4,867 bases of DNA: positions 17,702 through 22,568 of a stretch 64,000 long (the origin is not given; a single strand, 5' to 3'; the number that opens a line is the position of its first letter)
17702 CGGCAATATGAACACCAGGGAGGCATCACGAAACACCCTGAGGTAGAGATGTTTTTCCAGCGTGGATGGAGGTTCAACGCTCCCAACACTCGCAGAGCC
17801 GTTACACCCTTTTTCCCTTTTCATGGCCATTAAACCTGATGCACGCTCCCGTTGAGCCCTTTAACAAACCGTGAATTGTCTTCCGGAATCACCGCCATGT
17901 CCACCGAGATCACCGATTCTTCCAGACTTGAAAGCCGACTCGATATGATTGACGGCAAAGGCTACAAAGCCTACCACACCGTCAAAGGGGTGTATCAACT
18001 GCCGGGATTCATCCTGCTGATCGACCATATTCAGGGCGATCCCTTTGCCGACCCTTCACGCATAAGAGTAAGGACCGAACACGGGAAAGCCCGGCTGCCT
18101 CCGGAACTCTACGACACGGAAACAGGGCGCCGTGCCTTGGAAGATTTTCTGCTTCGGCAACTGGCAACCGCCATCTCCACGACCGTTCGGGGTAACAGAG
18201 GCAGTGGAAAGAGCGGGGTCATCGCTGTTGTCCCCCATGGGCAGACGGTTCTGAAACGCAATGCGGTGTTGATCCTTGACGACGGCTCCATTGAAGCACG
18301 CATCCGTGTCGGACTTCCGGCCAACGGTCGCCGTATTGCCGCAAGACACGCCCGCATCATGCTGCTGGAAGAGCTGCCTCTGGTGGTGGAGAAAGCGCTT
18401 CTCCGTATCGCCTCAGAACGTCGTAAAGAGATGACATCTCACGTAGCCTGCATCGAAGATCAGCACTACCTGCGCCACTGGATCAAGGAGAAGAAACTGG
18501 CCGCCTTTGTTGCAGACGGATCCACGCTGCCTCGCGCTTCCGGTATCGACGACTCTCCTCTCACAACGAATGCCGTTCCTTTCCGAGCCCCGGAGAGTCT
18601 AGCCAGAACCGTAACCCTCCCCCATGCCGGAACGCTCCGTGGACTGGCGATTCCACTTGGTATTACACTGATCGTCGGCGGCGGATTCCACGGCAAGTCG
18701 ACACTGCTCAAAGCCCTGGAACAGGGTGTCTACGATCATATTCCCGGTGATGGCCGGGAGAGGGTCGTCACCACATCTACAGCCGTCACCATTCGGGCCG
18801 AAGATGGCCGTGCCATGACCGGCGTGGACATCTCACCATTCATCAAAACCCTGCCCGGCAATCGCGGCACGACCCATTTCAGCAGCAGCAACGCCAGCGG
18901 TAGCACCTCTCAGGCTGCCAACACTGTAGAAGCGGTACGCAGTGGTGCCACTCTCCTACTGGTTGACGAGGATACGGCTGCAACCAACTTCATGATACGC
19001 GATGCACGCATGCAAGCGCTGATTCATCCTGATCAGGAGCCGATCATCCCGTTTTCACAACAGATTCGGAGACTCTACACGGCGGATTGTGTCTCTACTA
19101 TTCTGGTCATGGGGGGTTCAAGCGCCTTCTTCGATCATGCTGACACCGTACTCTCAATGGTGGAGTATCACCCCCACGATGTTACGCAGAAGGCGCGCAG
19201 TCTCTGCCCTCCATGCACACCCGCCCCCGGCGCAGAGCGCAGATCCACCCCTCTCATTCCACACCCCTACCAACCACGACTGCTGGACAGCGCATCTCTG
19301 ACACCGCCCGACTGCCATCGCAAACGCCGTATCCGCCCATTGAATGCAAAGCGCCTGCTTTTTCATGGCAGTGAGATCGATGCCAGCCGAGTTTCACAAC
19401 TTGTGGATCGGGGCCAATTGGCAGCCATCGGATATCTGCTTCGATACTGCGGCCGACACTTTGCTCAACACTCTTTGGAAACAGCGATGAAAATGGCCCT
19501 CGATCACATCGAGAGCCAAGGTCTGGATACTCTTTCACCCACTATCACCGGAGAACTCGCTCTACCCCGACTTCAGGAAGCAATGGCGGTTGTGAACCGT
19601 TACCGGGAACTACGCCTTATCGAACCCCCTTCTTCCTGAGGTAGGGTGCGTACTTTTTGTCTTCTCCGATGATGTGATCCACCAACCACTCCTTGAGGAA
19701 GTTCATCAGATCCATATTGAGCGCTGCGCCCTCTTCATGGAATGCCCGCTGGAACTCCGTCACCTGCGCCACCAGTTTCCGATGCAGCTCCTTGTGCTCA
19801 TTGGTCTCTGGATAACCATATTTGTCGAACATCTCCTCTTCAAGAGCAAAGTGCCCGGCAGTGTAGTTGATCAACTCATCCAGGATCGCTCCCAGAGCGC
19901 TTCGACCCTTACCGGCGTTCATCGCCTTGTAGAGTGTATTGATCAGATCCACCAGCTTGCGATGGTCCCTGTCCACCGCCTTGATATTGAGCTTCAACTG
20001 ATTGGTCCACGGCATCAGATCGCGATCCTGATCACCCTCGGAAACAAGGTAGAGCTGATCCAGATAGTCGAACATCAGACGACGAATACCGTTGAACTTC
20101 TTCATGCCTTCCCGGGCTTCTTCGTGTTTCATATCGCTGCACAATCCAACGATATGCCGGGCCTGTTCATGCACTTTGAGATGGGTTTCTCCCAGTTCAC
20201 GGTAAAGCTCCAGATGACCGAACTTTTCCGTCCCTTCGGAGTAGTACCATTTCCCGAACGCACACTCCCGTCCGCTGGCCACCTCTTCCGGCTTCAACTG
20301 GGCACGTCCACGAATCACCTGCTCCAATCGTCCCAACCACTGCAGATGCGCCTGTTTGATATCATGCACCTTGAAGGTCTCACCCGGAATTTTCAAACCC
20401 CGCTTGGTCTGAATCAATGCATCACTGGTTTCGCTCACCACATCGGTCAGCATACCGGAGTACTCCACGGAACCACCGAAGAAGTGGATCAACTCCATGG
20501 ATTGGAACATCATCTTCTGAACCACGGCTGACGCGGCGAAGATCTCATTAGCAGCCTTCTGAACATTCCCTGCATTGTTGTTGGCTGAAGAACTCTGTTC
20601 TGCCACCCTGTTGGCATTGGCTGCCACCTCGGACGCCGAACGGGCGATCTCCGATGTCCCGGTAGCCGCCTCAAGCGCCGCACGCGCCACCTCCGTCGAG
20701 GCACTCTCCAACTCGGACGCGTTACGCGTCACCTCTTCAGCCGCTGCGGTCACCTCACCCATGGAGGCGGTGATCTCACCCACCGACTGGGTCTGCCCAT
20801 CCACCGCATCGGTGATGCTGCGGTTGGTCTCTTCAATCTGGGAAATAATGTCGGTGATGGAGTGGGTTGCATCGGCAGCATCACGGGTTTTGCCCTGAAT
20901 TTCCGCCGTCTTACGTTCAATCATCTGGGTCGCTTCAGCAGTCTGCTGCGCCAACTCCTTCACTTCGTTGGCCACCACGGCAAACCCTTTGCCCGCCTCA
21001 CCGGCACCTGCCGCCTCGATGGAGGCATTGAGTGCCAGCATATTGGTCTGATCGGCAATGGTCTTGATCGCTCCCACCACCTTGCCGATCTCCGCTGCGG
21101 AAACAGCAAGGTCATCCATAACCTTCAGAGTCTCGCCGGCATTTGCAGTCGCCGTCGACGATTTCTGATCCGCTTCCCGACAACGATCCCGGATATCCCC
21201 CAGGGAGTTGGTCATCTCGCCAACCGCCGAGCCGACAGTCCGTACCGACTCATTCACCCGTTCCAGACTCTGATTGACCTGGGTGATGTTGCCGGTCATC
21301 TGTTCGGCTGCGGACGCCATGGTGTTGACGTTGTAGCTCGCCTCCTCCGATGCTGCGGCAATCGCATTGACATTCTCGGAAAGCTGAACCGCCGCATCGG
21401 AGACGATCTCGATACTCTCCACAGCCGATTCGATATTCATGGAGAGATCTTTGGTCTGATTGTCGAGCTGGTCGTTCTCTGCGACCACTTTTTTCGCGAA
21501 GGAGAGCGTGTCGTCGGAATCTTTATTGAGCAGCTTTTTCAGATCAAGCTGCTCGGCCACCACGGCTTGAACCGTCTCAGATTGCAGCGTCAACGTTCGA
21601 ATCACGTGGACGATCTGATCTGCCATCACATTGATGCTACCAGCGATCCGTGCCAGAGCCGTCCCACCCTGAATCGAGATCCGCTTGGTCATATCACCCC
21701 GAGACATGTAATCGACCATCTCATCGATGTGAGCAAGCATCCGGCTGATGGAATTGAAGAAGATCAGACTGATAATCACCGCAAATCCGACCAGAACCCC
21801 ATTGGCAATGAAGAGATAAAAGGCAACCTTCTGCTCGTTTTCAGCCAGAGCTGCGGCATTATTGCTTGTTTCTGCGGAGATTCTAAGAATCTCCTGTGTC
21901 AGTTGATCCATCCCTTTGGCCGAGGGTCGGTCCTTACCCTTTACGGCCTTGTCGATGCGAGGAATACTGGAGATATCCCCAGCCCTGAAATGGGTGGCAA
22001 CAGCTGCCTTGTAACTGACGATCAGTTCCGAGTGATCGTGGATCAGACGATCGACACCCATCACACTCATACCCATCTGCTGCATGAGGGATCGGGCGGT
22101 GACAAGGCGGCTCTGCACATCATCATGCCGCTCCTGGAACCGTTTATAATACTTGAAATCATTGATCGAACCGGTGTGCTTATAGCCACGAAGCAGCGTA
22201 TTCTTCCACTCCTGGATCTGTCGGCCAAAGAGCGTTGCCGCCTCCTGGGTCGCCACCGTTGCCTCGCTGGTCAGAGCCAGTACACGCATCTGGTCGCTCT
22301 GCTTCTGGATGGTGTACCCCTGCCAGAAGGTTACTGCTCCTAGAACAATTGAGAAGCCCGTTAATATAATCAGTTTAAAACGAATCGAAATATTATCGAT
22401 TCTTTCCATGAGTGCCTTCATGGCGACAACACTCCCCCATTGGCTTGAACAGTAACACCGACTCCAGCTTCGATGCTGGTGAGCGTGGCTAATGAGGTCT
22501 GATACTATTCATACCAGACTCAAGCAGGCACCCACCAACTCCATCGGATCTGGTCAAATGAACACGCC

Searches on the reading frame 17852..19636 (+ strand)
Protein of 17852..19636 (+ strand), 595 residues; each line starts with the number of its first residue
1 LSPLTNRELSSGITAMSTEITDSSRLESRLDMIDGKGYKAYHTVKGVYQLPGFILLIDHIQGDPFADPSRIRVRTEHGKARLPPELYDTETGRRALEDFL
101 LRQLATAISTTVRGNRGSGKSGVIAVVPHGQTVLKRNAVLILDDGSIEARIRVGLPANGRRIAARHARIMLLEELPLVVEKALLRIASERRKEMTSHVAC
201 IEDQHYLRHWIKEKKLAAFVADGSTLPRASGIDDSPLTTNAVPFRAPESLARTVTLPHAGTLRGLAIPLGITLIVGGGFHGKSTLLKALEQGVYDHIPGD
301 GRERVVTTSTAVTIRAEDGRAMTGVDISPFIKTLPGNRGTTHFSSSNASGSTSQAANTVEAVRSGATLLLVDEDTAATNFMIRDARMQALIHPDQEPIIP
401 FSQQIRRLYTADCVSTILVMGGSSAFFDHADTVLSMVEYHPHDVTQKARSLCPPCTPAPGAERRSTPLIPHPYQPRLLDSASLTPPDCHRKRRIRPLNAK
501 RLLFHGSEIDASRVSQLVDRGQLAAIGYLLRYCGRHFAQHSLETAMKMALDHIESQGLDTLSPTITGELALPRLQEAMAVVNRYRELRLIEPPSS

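Call 49: search_protein_families(library=pfam, proteins=[window:17852-19636:+], max_evalue=0.00001)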
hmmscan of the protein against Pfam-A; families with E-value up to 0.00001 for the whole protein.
window:17852-19636:+ (595 aa): 3 families
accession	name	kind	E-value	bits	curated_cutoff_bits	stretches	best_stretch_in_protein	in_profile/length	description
PF09818.15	ABC_ATPase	-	3.8e-114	380.9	23.2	1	191-451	2-261/283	P-loop domain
PF20446.3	ABC_N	-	8.9e-51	172.4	26.5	1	24-184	2-160/162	ATPase of the ABC class N-terminal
PF21117.3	MRB1590_C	-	7.9e-19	68.7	27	1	499-588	7-100/102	MRB1590 C-terminal domain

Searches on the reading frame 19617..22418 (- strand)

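Call 49: search_protein_families(library=pfam, proteins=[window:19617-22418:-], max_evalue=0.00001)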
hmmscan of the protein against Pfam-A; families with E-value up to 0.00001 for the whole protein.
window:19617-22418:- (933 aa): 3 families
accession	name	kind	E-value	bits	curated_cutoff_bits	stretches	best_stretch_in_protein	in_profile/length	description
PF00015.26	MCPsignal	-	1.1e-30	107.2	34.6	1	413-579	4-170/172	Methyl-accepting chemotaxis protein (MCP) signalling domain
PF01814.28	Hemerythrin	-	3.8e-18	66.6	25.3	1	812-927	3-127/127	Hemerythrin HHE cation binding domain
PF13682.11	CZB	-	1.1e-15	58.1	29.4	1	691-757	1-64/64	Chemoreceptor zinc-binding domain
